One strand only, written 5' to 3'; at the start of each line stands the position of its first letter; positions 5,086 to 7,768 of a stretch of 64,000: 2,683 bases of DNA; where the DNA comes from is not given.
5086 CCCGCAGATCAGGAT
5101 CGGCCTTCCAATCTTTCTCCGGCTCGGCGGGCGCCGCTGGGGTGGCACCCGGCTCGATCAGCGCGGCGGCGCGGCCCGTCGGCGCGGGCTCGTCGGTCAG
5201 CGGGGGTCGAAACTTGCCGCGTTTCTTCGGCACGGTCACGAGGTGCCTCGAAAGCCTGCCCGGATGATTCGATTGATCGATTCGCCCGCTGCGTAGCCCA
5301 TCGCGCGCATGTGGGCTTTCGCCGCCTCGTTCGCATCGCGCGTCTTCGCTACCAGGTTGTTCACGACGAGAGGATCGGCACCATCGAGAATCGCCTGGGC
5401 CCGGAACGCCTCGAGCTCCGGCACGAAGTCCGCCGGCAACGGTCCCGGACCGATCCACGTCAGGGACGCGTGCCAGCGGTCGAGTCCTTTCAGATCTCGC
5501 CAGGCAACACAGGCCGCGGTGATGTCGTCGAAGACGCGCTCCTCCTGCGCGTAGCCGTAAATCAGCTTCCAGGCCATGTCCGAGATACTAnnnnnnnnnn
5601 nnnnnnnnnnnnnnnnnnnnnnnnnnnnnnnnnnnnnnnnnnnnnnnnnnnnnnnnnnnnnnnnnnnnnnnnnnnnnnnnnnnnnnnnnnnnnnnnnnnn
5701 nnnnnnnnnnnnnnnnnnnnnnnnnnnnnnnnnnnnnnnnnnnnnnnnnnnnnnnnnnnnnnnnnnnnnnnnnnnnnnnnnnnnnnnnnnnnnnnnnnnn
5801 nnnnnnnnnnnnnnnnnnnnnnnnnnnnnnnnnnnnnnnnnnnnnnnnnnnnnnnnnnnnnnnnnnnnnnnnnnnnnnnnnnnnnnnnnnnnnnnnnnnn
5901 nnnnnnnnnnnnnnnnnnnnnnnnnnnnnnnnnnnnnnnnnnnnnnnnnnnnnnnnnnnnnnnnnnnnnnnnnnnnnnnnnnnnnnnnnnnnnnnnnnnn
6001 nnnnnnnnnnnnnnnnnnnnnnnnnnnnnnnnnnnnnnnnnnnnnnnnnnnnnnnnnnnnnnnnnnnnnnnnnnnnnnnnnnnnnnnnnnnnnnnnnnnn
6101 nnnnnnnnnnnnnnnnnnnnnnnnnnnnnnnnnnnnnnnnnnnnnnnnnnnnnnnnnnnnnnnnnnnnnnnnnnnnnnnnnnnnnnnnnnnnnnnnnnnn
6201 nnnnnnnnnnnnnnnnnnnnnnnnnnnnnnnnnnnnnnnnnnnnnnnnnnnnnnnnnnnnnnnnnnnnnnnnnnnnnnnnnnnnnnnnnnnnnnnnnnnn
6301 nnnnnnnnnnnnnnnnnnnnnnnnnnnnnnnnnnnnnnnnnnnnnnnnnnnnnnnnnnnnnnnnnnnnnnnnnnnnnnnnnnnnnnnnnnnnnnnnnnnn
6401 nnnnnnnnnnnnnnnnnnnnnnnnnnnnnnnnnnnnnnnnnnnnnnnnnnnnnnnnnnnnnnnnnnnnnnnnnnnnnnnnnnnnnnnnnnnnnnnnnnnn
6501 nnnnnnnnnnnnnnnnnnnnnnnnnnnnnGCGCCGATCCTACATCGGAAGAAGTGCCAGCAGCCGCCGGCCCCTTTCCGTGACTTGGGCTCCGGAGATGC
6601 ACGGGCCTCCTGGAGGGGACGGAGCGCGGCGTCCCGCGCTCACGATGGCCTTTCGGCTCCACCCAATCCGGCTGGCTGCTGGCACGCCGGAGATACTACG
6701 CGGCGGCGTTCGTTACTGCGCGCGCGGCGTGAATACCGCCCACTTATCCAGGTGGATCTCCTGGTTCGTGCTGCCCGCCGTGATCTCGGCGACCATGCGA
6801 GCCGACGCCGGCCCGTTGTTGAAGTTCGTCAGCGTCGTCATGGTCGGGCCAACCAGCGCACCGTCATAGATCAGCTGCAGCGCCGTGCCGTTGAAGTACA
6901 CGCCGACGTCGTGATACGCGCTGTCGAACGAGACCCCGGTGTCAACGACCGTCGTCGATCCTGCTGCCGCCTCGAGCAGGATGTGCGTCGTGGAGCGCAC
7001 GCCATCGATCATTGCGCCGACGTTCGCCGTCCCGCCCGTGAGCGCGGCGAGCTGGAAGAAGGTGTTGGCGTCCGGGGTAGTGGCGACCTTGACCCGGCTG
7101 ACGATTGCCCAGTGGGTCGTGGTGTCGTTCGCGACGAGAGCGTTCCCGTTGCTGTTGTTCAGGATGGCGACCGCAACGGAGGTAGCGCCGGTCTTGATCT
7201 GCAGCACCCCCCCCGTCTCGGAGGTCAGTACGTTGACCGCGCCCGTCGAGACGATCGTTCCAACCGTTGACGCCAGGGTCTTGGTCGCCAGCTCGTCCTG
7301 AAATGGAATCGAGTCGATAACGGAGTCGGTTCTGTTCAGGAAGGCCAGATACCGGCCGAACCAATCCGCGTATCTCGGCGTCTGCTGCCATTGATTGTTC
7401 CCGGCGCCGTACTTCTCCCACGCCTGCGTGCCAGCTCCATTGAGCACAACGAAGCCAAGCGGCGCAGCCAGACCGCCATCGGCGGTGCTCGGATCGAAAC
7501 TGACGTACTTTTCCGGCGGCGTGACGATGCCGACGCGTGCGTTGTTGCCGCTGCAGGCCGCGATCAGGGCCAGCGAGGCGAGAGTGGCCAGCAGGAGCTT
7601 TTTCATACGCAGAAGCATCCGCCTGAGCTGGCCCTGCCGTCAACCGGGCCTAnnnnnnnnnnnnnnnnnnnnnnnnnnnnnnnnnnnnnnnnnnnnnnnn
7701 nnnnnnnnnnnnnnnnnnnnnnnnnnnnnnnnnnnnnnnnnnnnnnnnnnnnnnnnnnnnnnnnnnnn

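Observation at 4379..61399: An 11-nt motif (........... in gene orientation) occurs 17 times exactly, always just upstream of a start codon: candidate phage-specific leaderless promoter class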

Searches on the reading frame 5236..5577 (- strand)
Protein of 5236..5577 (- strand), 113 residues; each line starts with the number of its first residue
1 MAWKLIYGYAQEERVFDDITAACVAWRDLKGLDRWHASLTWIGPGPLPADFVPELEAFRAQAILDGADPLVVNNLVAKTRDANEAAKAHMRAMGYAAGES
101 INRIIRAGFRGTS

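Call 26: search_protein_families(library=pfam, proteins=[window:5236-5577:-], max_evalue=0.01)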
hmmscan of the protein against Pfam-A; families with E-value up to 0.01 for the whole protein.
window:5236-5577:- (113 aa): 0 families

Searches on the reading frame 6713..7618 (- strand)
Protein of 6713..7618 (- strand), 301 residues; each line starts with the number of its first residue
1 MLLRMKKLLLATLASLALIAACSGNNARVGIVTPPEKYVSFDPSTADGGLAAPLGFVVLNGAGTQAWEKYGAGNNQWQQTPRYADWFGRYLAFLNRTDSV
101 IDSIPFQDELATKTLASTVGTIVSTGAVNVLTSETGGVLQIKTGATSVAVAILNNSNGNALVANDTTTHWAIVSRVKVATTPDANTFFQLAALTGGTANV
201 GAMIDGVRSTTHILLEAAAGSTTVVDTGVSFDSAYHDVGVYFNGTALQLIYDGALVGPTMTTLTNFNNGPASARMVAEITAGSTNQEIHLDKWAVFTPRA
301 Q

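Call 26: search_protein_families(library=pfam, proteins=[window:6713-7618:-], max_evalue=0.01)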
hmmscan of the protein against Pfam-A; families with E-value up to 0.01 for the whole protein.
window:6713-7618:- (301 aa): 0 families

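Call 80: search_protein_families(library=phrogs, proteins=[window:6713-7618:-], max_evalue=0.001)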
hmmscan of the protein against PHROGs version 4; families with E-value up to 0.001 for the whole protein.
window:6713-7618:- (301 aa): 0 families
